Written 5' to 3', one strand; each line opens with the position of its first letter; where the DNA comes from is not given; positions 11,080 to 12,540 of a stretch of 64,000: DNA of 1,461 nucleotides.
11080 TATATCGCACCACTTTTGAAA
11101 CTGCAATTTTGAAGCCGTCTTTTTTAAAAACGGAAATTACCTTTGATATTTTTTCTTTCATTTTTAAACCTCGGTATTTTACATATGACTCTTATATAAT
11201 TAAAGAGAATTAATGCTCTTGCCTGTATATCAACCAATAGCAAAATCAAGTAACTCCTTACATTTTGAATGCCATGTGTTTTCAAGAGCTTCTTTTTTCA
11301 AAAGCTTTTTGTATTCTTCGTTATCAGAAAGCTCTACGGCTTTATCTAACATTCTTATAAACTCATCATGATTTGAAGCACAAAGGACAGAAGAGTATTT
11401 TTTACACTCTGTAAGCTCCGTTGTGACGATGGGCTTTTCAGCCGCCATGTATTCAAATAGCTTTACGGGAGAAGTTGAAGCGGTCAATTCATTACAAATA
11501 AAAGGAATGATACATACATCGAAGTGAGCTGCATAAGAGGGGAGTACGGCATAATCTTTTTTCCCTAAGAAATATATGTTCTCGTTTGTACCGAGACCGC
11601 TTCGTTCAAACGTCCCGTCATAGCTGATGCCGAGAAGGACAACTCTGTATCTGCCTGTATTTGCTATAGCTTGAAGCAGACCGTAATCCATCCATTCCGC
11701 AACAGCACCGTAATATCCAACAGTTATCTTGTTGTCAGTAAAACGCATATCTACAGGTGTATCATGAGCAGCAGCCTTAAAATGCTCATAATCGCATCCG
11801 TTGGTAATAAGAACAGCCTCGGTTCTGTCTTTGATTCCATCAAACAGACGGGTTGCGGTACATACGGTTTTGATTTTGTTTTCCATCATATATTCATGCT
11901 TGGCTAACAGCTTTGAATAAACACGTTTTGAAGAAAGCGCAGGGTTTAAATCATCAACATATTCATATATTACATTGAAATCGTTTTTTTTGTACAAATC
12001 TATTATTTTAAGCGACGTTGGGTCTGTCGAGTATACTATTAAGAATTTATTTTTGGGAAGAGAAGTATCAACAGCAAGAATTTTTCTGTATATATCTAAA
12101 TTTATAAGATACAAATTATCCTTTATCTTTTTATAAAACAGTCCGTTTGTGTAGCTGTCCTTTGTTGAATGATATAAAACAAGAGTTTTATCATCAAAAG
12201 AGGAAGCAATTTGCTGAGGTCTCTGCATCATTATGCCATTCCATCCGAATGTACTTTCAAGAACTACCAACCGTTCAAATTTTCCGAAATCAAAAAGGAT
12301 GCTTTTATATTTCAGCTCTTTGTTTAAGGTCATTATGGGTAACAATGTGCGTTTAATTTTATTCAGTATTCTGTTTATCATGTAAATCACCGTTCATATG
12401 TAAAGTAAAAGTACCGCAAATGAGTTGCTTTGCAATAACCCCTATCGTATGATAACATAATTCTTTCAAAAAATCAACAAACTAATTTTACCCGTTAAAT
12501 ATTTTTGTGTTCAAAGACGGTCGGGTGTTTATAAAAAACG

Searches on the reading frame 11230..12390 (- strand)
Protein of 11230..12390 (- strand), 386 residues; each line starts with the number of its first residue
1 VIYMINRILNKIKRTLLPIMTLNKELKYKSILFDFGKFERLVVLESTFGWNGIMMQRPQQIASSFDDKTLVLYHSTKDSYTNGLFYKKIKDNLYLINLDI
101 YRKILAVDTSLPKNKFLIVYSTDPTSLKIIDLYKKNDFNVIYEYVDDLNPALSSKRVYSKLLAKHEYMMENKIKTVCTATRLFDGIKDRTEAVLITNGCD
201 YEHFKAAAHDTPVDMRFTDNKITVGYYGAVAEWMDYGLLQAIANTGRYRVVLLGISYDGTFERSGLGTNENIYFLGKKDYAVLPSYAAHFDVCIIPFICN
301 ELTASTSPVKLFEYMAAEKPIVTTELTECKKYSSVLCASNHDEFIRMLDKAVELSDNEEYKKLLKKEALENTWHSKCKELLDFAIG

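Call 3: search_protein_families(library=pfam, proteins=[window:11230-12390:-], max_evalue=0.01)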
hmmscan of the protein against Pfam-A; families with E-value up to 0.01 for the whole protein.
window:11230-12390:- (386 aa): 3 families
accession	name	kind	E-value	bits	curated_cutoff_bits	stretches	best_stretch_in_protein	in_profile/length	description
PF13692.12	Glyco_trans_1_4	-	3.3e-08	34.4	27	1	240-338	22-125/142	Glycosyl transferases group 1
PF13524.12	Glyco_trans_1_2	-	0.0013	19.1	25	1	238-353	5-113/144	Glycosyl transferase-like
PF00534.26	Glycos_transf_1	-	0.0047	16.9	26.4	1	248-326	48-124/172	Glycosyl transferases group 1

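Call 4: search_protein_families(library=ncbifam, proteins=[window:11230-12390:-], max_evalue=0.01)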
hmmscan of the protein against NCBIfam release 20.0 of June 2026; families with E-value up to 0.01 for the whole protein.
window:11230-12390:- (386 aa): 3 families
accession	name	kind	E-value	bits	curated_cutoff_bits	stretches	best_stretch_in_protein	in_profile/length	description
NF047676.1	TeichurnBiosyTuaH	equivalog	4.9e-22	78.3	550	1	114-381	97-381/384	teichuronic acid biosynthesis protein TuaH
TIGR04063.1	stp3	hypoth_equivalog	0.0033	16.4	442.05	1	170-325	158-325/397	TIGR04063 family PEP-CTERM/XrtA system glycosyltransferase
NF005268.0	PRK06770.1-4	subfamily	0.0092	15.8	277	0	154-196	128-169/188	hypothetical protein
